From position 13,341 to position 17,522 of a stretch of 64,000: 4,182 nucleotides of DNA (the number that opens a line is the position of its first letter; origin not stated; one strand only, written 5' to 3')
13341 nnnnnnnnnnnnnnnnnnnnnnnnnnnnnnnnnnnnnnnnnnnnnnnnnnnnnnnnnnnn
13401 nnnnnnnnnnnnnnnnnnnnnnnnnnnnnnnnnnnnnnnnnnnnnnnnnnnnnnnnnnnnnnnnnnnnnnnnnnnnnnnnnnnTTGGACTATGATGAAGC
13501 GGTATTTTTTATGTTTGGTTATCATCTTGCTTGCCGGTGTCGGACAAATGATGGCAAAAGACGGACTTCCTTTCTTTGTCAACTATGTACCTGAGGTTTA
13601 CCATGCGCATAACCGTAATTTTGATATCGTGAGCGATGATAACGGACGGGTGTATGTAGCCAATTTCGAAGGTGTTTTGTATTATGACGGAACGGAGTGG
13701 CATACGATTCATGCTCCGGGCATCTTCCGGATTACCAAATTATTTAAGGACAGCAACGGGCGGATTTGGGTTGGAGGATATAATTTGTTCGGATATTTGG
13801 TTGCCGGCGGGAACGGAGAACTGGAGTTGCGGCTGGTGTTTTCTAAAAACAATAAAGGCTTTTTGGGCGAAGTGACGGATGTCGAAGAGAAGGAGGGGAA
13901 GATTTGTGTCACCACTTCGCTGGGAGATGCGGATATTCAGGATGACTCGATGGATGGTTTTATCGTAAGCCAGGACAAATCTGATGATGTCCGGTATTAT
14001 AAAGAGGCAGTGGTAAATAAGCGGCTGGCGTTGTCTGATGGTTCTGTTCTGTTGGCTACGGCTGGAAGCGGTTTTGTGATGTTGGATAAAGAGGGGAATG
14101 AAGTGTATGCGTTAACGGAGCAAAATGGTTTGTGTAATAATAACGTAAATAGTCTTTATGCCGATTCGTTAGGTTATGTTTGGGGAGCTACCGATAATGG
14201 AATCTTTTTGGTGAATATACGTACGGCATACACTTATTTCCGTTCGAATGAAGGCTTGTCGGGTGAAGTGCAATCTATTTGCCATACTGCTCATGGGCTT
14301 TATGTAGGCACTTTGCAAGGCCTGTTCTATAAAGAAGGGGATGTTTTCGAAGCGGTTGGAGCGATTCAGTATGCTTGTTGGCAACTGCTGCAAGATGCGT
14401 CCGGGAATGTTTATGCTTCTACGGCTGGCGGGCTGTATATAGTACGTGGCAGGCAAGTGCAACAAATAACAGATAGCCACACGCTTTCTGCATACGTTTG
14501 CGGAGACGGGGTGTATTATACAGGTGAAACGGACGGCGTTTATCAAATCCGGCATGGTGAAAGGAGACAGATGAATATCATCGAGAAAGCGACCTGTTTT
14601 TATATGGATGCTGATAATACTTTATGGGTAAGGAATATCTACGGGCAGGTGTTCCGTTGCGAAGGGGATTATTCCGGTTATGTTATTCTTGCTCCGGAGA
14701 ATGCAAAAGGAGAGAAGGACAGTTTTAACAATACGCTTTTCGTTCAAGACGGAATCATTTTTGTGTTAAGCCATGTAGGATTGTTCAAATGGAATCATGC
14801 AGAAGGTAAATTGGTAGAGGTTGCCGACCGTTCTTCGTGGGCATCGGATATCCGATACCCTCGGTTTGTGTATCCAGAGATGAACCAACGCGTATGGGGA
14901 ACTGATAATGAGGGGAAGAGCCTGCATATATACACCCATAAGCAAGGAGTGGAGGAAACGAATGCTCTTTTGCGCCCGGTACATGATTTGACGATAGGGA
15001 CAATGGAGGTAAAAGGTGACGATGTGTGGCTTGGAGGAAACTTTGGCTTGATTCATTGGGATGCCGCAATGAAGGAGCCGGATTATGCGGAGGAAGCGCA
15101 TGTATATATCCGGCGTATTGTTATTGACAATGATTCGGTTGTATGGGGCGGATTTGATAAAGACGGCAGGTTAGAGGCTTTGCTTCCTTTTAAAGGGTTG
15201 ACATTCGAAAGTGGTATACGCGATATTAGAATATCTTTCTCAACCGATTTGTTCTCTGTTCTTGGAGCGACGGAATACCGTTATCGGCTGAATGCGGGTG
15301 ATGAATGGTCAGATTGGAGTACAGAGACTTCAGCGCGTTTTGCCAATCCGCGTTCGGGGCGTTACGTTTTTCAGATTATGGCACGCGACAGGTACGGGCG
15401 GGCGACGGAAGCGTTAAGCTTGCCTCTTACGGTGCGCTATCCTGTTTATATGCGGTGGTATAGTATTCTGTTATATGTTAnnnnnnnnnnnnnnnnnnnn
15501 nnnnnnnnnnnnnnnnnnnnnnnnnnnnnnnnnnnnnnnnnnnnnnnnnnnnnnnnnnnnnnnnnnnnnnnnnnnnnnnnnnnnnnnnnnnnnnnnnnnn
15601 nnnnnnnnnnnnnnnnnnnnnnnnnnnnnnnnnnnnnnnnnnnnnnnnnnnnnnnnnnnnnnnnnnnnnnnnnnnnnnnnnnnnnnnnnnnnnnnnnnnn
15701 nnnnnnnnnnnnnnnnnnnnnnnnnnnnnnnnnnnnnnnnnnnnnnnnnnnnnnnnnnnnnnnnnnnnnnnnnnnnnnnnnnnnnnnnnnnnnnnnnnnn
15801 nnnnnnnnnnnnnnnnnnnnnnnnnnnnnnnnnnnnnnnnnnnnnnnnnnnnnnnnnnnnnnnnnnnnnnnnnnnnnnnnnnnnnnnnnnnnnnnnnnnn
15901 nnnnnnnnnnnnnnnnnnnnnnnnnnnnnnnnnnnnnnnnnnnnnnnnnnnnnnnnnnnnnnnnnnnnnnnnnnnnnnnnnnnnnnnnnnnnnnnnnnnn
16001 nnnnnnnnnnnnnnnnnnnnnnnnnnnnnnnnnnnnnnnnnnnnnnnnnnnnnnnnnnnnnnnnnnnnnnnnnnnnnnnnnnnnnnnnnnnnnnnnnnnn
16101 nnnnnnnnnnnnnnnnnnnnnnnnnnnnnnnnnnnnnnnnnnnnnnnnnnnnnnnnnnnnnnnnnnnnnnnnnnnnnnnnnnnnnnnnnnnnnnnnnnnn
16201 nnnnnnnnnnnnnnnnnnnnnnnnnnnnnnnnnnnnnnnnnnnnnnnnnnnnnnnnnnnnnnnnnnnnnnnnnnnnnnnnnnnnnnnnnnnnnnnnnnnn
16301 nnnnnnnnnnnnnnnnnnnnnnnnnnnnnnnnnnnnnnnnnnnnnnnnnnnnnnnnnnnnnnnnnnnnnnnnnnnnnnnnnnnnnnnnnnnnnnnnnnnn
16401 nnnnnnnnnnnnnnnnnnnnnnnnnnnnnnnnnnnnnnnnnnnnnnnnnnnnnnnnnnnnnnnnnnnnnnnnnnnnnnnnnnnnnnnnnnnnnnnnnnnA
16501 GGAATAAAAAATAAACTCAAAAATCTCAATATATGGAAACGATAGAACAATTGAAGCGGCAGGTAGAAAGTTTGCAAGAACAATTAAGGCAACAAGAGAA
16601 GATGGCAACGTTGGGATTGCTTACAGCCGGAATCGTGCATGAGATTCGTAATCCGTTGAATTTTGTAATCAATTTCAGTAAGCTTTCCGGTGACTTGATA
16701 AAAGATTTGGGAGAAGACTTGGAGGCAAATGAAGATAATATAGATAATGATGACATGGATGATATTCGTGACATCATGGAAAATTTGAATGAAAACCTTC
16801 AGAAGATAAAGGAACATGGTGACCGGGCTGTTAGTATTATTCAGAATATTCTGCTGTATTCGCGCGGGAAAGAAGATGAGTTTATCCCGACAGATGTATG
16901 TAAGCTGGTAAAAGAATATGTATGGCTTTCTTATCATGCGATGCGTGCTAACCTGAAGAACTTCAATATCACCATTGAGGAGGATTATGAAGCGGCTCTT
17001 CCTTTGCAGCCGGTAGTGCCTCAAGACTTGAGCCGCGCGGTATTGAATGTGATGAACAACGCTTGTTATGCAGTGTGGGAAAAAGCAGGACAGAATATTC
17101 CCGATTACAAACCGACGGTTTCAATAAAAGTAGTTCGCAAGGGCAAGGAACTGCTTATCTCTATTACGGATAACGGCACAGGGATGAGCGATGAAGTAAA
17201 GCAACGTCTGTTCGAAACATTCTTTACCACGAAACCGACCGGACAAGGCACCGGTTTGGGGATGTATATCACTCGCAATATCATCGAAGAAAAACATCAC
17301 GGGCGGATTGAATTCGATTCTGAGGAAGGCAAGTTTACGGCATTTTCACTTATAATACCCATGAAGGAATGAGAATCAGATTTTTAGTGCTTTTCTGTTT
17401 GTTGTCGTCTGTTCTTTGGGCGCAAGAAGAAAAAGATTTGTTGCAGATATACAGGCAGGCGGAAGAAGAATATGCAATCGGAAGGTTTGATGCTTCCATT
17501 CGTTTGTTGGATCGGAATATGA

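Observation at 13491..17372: Y_Y_Y sensor kinase with its phospho-acceptor His replaced by Asp, followed by a sensor-less kinase with a near-identical intact H-box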

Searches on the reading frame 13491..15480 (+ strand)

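Call 41: search_solved_structures(query=window:13491-15480:+, max_evalue=0.001)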
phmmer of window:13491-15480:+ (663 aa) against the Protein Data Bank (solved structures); distinct sequences matched with E-value up to 0.001: 2.
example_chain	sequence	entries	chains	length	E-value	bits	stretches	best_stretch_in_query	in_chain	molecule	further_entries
3v9f_A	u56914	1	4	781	6.3e-16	61.2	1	85-256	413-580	Two-component system sensor histidine kinase/response regulator, hybrid (One-component sys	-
4a2l_A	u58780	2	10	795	4e-08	35.5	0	182-278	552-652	TWO-COMPONENT SYSTEM SENSOR HISTIDINE KINASE/RESPONSE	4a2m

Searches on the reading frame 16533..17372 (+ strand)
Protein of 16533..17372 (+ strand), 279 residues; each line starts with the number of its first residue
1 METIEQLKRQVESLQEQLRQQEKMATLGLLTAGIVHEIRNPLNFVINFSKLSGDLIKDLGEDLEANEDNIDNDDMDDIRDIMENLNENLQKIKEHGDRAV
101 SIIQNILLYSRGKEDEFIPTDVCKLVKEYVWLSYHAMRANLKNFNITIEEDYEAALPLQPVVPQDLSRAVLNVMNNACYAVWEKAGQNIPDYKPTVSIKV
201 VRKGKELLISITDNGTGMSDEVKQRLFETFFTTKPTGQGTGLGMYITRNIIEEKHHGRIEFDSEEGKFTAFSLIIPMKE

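Call 4: search_protein_families(library=pfam, proteins=[window:16533-17372:+], max_evalue=0.01)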
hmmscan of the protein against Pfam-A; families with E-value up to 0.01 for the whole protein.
window:16533-17372:+ (279 aa): 5 families
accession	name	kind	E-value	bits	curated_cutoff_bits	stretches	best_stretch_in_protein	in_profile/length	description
PF02518.31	HATPase_c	-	1.3e-21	77.6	26.4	1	163-278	3-110/111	Histidine kinase-, DNA gyrase B-, and HSP90-like ATPase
PF00512.31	HisKA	-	3.1e-10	40.4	26.9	1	28-112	3-63/66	His Kinase A (phospho-acceptor) domain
PF14501.12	HATPase_c_5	-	2.1e-08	34.4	22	1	163-270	3-97/102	GHKL domain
PF06367.22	Drf_FH3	-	0.00044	20.6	27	1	61-130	105-170/193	Diaphanous FH3 Domain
PF13589.12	HATPase_c_3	-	0.0027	18.2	25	1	167-223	4-50/137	Histidine kinase-, DNA gyrase B-, and HSP90-like ATPase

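Call 30: search_protein_families(library=ncbifam, proteins=[window:16533-17372:+], max_evalue=0.001)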
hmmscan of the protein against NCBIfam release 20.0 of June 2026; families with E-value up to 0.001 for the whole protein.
window:16533-17372:+ (279 aa): 77 families (the best 25 are shown)
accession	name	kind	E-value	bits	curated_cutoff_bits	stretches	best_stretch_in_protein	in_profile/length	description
NF008468.0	PRK11360.1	equivalog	4.8e-41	140.8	646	2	86-279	431-610/616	two-component system sensor histidine kinase AtoS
NF010411.0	PRK13837.1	equivalog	2.7e-33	115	647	2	85-278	485-676/828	two-component system VirA-like sensor kinase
NF052574.1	HisKinEspCMyxo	equivalog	3e-33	115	1200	1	12-277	402-637/785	serine histidine kinase EspC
NF038348.1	T2SS_HK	subfamily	8.1e-33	113.7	450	1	7-277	307-573/574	histidine kinase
NF047466.1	hybrid_RR_LvrB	exception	9.7e-33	113.8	500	1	13-277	138-376/377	hybrid histidine kinase/response regulator LvrB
NF007688.0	PRK10364.1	equivalog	3.4e-31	108.5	479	1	7-278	220-452/460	two-component system sensor histidine kinase ZraS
NF052573.1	HisKinEspAMyxo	equivalog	4.2e-31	107.7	1400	1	12-274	369-608/755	serine histidine kinase EspA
NF047497.1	HK_LIC_12097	equivalog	3.3e-26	91.9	500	1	2-277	126-366/367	LIC_12097 family sensor histidine kinase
NF010076.0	PRK13557.1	subfamily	3.4e-24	85.2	631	1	15-278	151-395/540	histidine kinase famiy protein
NF046026.1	HisKinCckACaul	equivalog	9.9e-23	80.1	1000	1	13-278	288-533/678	cell cycle histidine kinase CckA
NF046020.1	HisKinCckABruc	equivalog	3.2e-21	74.9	1000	1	12-276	465-706/868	cell cycle histidine kinase CckA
NF008293.1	PRK11073.1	equivalog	7.5e-21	74.7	240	1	143-278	215-348/349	nitrogen regulation protein NR(II)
NF053867.1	SprKinKinDBac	equivalog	2.3e-19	69.2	775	1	7-278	267-498/500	sporulation kinase KinD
NF046044.1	PnpS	equivalog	3e-19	69.3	400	1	83-276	204-390/390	two-component system histidine kinase PnpS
TIGR02916.1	PEP_his_kin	equivalog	4.3e-18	65.2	300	1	164-276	578-679/679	XrtA/PEP-CTERM system histidine kinase PrsK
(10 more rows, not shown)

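Call 44: find_homologous_proteins(query=window:16533-17372:+, max_evalue=1e-10)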
Query window:16533-17372:+ (279 aa): 7802 proteins with E <= 1e-10 among 8000 candidates; the best 120 are listed.
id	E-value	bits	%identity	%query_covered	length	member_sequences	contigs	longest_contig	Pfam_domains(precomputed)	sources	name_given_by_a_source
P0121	1.4e-158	544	87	100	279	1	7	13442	PF02518.32,PF00512.32,PF14501.13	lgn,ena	-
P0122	1.9e-158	544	87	100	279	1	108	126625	PF02518.32,PF00512.32,PF14501.13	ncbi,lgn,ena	-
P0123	2.9e-158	543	87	100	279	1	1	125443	PF02518.32,PF00512.32,PF14501.13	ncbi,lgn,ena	-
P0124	1.4e-157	541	87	100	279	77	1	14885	PF02518.32,PF00512.32,PF14501.13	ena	-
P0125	6.9e-157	539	87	100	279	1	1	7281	PF02518.32,PF00512.32,PF14501.13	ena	-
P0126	8.4e-157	539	86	100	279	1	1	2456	PF02518.32,PF00512.32,PF14501.13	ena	-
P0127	8.4e-155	532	86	100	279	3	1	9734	PF02518.32,PF00512.32,PF14501.13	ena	-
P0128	4.8e-154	529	86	100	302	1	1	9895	PF02518.32,PF00512.32,PF14501.13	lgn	-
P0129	2.3e-153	527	86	100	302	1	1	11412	PF02518.32,PF00512.32,PF14501.13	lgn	-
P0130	3.5e-153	527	86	100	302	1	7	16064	PF02518.32,PF00512.32,PF14501.13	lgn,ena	-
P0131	3.8e-153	527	86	100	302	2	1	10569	PF02518.32,PF00512.32,PF14501.13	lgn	-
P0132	3.8e-152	523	83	100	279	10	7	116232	PF02518.32,PF00512.32,PF14501.13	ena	-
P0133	5.0e-152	523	85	100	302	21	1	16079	PF02518.32,PF00512.32,PF14501.13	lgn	-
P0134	1.2e-149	515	82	100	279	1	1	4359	PF02518.32,PF00512.32,PF14501.13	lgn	-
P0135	4.8e-149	513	82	100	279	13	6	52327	PF02518.32,PF00512.32,PF14501.13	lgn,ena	-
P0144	6.6e-146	503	81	100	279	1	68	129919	PF02518.32,PF00512.32,PF14501.13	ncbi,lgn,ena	-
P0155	2.5e-145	501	81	100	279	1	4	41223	PF02518.32,PF00512.32,PF14501.13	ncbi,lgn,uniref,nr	ncbi:MAG TPA: GHKL domain-containing protein [Candidatus Bacteroides pullicola]|uniref:histidine kin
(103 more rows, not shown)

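Call 45: find_encoding_contigs(protein=P0122, flank=10000, max_places=3)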
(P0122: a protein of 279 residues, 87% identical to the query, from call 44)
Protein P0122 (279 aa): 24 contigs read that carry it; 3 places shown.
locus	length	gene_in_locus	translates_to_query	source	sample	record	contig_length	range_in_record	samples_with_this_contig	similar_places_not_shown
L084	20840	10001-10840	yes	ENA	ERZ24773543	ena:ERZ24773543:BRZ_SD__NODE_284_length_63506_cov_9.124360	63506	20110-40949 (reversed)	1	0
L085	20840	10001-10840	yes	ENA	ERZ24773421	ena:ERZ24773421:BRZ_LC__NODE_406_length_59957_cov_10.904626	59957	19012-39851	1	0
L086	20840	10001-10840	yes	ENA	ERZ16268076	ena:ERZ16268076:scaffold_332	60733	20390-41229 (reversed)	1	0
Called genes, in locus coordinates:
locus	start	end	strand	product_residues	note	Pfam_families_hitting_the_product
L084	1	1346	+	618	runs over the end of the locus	PF07221:GlcNAc_2-epim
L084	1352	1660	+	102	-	PF13466:STAS_2, PF01740:STAS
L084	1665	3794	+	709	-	PF02922:CBM_48, PF00128:Alpha-amylase, PF21331:Isoamylase_C (weak)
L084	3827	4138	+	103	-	PF01740:STAS, PF13466:STAS_2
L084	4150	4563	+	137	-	PF13581:HATPase_c_2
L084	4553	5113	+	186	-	PF01965:DJ-1_PfpI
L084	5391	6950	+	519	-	PF00400:WD40 (faint), PF23414:Beta-prop_EML_2, PF25174:Beta-prop_THOC3 (weak), PF23381:Beta-prop_IFT122_1st, PF24807:WD40_CDC20-Fz (weak), PF25173:Beta-prop_WDR3_1st, PF25175:Beta-prop_WDR5 (weak), PF23411:Beta-prop_Vps41 (faint)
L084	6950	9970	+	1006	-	PF07494:Reg_prop (faint), PF07495:Y_Y_Y (faint), PF02518:HATPase_c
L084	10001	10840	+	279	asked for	PF00512:HisKA, PF02518:HATPase_c, PF14501:HATPase_c_5 (weak)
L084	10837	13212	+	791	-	PF07715:Plug, PF00593:TonB_dep_Rec_b-barrel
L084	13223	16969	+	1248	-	PF00668:Condensation, PF00501:AMP-binding, PF13193:AMP-binding_C, PF00550:PP-binding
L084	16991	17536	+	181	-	PF00881:Nitroreductase, PF14512:TM1586_NiRdase (weak), PF00881:Nitroreductase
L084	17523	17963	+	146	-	PF13669:Glyoxalase_4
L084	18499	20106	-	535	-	PF01293:PEPCK_ATP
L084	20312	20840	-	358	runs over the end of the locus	PF03572:Peptidase_S41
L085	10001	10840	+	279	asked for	PF00512:HisKA, PF02518:HATPase_c, PF14501:HATPase_c_5 (weak)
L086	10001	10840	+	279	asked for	PF00512:HisKA, PF02518:HATPase_c, PF14501:HATPase_c_5 (weak)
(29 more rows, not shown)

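Call 46: list_cluster_members(proteins=[P0122, P0144, P0155, P0017, P0002])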
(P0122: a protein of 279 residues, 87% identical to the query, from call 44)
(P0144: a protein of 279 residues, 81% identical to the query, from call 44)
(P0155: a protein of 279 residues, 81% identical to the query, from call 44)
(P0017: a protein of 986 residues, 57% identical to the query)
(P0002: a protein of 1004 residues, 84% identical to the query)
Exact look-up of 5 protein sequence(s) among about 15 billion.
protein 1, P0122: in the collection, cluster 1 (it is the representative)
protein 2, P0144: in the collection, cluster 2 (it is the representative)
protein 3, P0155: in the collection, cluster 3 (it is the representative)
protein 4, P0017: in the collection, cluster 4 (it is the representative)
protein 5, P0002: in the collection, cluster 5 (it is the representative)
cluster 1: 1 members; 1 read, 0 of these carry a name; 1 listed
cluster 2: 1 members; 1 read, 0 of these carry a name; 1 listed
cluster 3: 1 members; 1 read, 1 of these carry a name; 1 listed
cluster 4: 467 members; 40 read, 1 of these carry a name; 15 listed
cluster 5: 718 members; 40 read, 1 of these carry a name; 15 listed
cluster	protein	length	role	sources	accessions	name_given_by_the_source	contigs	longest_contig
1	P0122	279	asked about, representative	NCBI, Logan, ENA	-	-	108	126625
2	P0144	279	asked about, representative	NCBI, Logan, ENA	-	-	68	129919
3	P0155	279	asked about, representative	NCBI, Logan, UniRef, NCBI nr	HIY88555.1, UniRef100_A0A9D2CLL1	MAG TPA: GHKL domain-containing protein [Candidatus Bacteroides pullicola] | histidine kinase n=1 Tax=Candidatus Bacteroides pullicola TaxID=2838475 ... | GHKL domain-containing protein [Candidatus Bacteroides pullicola]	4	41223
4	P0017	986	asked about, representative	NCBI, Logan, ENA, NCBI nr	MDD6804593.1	MAG: ATP-binding protein [Prevotellaceae bacterium] | ATP-binding protein [Prevotellaceae bacterium]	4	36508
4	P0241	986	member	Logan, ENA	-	-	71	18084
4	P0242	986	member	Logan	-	-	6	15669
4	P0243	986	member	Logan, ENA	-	-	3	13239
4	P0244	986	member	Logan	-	-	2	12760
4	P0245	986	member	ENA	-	-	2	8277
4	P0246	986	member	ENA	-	-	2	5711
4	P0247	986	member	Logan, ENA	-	-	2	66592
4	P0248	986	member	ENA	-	-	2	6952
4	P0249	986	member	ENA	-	-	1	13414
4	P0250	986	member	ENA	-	-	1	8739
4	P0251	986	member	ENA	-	-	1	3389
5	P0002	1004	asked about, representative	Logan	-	-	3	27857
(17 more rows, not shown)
